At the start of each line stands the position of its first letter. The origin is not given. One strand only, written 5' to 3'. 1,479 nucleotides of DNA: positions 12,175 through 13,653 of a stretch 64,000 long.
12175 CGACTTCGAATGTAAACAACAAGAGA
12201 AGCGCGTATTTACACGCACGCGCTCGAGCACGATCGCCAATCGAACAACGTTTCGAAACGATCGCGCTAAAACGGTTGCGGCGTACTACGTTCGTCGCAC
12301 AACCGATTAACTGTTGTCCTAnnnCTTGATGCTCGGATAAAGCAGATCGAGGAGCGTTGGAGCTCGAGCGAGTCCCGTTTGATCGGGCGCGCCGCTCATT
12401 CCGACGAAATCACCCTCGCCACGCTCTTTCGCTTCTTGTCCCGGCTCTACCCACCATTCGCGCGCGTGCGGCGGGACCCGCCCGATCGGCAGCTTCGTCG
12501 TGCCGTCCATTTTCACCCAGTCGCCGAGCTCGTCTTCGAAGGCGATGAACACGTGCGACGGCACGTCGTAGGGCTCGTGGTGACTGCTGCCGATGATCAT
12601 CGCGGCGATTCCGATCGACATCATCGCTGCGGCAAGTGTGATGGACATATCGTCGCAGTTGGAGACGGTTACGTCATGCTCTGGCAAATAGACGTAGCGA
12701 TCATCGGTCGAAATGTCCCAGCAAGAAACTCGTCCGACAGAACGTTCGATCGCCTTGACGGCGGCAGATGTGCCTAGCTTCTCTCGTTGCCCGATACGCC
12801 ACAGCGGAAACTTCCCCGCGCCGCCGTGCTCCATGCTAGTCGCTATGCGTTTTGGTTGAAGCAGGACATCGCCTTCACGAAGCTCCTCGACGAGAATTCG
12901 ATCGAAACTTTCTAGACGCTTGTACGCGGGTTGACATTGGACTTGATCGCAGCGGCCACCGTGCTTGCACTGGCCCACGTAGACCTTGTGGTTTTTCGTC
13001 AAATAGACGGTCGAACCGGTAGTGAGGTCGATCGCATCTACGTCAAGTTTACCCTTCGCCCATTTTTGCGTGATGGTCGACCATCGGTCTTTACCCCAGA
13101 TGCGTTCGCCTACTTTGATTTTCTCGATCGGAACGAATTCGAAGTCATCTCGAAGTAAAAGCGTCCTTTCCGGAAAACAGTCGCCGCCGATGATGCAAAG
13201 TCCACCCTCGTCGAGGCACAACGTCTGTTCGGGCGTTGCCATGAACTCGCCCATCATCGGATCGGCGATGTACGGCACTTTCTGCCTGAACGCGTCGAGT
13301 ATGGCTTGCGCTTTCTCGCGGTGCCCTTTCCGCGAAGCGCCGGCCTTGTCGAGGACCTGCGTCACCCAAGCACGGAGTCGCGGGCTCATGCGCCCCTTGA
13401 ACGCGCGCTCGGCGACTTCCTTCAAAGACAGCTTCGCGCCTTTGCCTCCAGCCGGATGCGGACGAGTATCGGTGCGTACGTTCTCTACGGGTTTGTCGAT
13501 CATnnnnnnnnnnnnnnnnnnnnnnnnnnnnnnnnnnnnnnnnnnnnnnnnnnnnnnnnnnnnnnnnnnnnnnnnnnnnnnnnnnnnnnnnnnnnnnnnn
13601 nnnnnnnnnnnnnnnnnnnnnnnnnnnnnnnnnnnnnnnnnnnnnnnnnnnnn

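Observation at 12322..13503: Mini-intein inserted at the catalytic cysteine of a transglutaminase-like peptidase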

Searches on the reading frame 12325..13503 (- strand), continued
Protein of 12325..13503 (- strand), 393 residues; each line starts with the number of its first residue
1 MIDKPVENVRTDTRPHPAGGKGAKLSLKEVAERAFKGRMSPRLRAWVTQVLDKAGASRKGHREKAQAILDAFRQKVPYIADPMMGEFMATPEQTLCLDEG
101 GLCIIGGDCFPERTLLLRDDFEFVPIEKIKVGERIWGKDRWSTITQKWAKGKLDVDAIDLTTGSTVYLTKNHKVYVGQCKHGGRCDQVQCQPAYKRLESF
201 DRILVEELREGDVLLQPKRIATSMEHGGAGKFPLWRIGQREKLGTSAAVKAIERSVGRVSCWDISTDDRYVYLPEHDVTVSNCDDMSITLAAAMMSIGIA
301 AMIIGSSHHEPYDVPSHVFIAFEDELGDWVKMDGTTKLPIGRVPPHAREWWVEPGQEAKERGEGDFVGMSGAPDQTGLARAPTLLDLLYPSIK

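Call 41: search_protein_families(library=pfam, proteins=[P0039, P0003], max_evalue=0.01)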
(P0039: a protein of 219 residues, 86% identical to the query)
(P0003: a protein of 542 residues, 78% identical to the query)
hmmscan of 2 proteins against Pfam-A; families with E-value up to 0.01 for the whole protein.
P0039 (219 aa): 1 family
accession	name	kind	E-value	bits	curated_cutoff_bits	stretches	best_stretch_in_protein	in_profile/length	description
PF01841.26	Transglut_core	-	2.8e-05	24.8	23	1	59-159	12-107/108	Transglutaminase-like superfamily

P0003 (542 aa): 1 family
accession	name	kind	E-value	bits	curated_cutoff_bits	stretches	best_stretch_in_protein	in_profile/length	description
PF01079.26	Hint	-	0.0029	17.7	29.7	1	107-184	11-96/213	Hint module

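Call 48: find_related_loci(query=A4, collection=genome_contigs, flank=3000)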
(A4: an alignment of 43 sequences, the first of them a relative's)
Query A4 (219 aa) in genome_contigs; peptide patterns used: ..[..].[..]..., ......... (x = any residue, [..] = any of these).
59 stretches matched a pattern; 1 encode a relative of the query (tblastn E <= 1e-3); 1 distinct loci.
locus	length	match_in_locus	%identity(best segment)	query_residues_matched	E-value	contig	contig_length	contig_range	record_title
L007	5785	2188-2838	75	1-219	4e-109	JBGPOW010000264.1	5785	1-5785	MAG: Candidatus Binatia bacterium isolate OBJ2_061818_050_29 k141_2244068_length_5785_cov_30.8393, whole genome shotgun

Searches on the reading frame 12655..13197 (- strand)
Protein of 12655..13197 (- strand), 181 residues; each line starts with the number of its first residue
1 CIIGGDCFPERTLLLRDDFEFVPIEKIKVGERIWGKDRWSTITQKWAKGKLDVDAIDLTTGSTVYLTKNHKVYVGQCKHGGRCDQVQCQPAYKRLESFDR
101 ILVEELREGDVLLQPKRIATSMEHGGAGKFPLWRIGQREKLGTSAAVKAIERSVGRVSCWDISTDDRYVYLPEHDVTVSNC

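Call 5: search_protein_families(library=pfam, proteins=[window:12655-13197:-], max_evalue=10)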
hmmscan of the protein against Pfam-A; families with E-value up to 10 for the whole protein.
seq(181 aa): 3 families
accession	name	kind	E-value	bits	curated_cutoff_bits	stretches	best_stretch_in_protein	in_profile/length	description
PF01079.26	Hint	-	5.7e-05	23.2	29.7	1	5-120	11-131/213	Hint module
PF00086.23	Thyroglobulin_1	-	0.017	15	20.6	1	68-90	18-40/67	Thyroglobulin type-1 repeat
PF23413.1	zf_RING_Vps8_fungal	-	0.076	13.9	27.4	1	30-80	6-48/58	Vps8 RING zinc finger, fungal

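Call 6: search_protein_families(library=ncbifam, proteins=[window:12655-13197:-], max_evalue=10)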
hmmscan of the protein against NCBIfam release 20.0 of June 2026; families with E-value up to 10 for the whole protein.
seq(181 aa): 1 family
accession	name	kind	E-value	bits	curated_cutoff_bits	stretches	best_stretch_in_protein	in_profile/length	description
NF038316.1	DrmE_fam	subfamily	0.24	9.6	80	1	50-113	608-657/838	DrmE family protein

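Call 8: search_solved_structures(query=window:12655-13197:-, max_evalue=10, show_alignments=3)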
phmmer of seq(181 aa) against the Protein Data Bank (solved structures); distinct sequences matched with E-value up to 10: 3.
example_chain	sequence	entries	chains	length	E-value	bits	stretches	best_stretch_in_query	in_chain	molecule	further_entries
6mwy_A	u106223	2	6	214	1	12.2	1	6-85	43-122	Pre-mRNA-processing-splicing factor 8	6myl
6mx6_A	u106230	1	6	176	1.1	12.2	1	4-70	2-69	Pre-mRNA-processing-splicing factor 8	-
6owu_A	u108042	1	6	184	1.2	12.1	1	4-70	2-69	PRP8 protein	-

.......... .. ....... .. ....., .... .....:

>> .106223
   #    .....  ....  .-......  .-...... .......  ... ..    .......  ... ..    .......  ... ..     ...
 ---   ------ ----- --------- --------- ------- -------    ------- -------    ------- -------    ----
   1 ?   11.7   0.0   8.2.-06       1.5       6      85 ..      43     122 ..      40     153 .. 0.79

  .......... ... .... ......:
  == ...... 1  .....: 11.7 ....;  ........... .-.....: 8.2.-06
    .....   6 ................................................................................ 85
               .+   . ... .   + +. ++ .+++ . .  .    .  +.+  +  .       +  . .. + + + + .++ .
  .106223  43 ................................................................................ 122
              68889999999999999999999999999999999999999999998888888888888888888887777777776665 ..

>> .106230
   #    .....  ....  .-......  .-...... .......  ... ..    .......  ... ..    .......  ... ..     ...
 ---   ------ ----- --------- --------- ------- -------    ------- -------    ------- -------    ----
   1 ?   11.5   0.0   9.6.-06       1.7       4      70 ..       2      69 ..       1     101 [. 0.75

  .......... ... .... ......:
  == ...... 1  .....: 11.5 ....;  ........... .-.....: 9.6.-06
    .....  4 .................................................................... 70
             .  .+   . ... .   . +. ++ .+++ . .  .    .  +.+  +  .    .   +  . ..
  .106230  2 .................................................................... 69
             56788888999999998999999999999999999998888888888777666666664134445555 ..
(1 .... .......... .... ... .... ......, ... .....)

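Call 18: find_homologous_proteins(query=window:12658-13179:-, max_evalue=0.001)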
Query window:12658-13179:- (174 aa): 2 proteins with E <= 0.001 among 51 candidates.
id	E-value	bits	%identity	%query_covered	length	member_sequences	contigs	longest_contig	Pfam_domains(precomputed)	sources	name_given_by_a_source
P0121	2.0e-9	55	55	33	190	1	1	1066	-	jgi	jgi:hypothetical protein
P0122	3.3e-7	48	88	18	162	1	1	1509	-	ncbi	-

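Call 26: predict_structure(alignment_id=A3)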
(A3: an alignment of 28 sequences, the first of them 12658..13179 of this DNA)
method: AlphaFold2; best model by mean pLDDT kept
length: 174 residues; sequences in the alignment: 28
mean_pLDDT: 87.4   pTM: 0.81
mean pLDDT of the five models: 87.4, 86.2, 85.3, 84.9, 84.5
residues with pLDDT >= 90: 117; 70-90: 32; 50-70: 17; < 50: 8
segments of 3 or more residues with pLDDT < 50: 116-123
pLDDT, mean of each block of 10 residues (from residue 1): 95 94 96 96 98 94 95 81 81 95 92 55 53 72 97 97 93 91
secondary structure, 60 per line:
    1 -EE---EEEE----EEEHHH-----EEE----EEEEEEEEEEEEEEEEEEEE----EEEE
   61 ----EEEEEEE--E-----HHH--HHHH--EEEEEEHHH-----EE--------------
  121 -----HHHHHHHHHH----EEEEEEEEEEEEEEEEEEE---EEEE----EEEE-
elements in order: E7-10 E15-17 E26-28 E33-52 E57-60 E65-71 H85-88 E91-96 H126-135 E140-158 E162-165 E170-173

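Call 29: fold_search(model_id=the predicted structure, library=pdb)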
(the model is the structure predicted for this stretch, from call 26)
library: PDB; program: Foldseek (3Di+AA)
matches with E <= 10: 243; with E <= 0.001: 56
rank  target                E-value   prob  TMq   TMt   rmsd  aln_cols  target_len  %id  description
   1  6mx6_A                5.7e-07  1.00  0.67  0.80   2.9       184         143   15  The Prp8 intein of Cryptococcus neoformans (released 2019-10-23)
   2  6mwy_A                8.8e-07  1.00  0.65  0.80   2.7       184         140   14  The Prp8 intein of Cryptococcus gattii (released 2019-11-06)
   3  6frg                  8.8e-07  1.00  0.62  0.68   5.5       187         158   15  Crystal structure of G-1F mutant of Ssp DnaB Mini-Intein variant M86 (released 2019-01-30)
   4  2imz_B                1.8e-06  1.00  0.64  0.78   3.4       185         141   16  Crystal structure of Mtu recA intein splicing domain (released 2007-05-01)
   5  6tyy                  2.4e-06  1.00  0.63  0.74   4.2       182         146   13  Hedgehog autoprocessing mutant D46H (released 2019-11-20)
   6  2imz_A                2.6e-06  1.00  0.62  0.74   5.3       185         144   16  Crystal structure of Mtu recA intein splicing domain (released 2007-05-01)
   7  1at0                  2.7e-06  1.00  0.64  0.76   4.2       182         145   13  17-kDA fragment of hedgehog C-terminal autoprocessing domain (released 1997-11-12)
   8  6riz                  3.5e-06  1.00  0.61  0.81   3.7       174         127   13  Crystal structure of gp41-1 intein (C1A, F65W, D107C) (released 2020-04-29)
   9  4o1r                  4.9e-06  1.00  0.63  0.77   4.3       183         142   14  Crystal structure of NpuDnaB intein (released 2014-03-19)
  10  3ifj_A                4.9e-06  1.00  0.61  0.75   4.3       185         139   15  Crystal structure of Mtu recA intein, splicing domain (released 2009-10-06)
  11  2lwy_MODEL_1_A        6.7e-06  1.00  0.60  0.75   3.6       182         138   16  Solution Structure of Bacterial Intein-Like domain from Clostridium thermocellum (released 2013-05-08)
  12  3igd                  7.1e-06  1.00  0.62  0.76   3.5       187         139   15  Crystal structure of Mtu recA intein, splicing domain (released 2009-10-06)
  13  6bs8_A                1.1e-05  1.00  0.57  0.76   4.0       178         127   10  The class 3 DnaB intein from Mycobacterium smegmatis (released 2018-11-21)
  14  6qaz                  1.2e-05  1.00  0.61  0.81   3.7       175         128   13  Crystal structure of gp41-1 intein (released 2019-11-13)
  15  6tmm_BBB              1.3e-05  1.00  0.57  0.64   6.8       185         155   14  BIL2 domain from T.thermophila BUBL1 locus (C1A-N143A) (released 2020-12-16)
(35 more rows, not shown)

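Call 32: search_protein_representatives(protein=window:12658-13179:-)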
Query: 174 residues. Proteins with E-value up to 0.001 (for the whole library): 324; up to 1e-10: 198; up to 1e-30: 53. The best 150 are listed.
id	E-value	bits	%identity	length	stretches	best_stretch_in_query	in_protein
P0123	3.5e-59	215.8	61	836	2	1-114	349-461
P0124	5.8e-58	211.8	59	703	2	1-118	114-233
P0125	1.6e-56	207.2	60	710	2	1-120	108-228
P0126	5.5e-55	202.2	57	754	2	1-117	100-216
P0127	9.8e-55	201.3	57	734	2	1-114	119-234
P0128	1.3e-54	200.9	60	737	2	1-114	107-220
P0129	3.1e-54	199.7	58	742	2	1-114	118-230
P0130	3.5e-54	199.5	57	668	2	1-115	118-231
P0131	1.3e-53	197.7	60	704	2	1-114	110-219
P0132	1.0e-51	191.5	56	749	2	1-113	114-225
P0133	2.2e-50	187.2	56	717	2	1-120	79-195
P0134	1.0e-49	185.0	57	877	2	1-123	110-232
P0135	5.3e-49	182.6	59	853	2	1-113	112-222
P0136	1.3e-48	181.4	57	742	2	1-115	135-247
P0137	6.2e-43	162.9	59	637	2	1-114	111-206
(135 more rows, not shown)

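Call 41: search_protein_families(library=pfam, proteins=[P0124], max_evalue=0.01)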
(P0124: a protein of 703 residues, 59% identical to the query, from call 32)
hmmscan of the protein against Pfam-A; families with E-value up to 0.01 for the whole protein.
P0124 (703 aa): 1 family
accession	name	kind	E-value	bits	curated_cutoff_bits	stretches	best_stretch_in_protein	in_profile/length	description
PF01079.26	Hint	-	0.01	15.9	29.7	0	109-191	8-98/213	Hint module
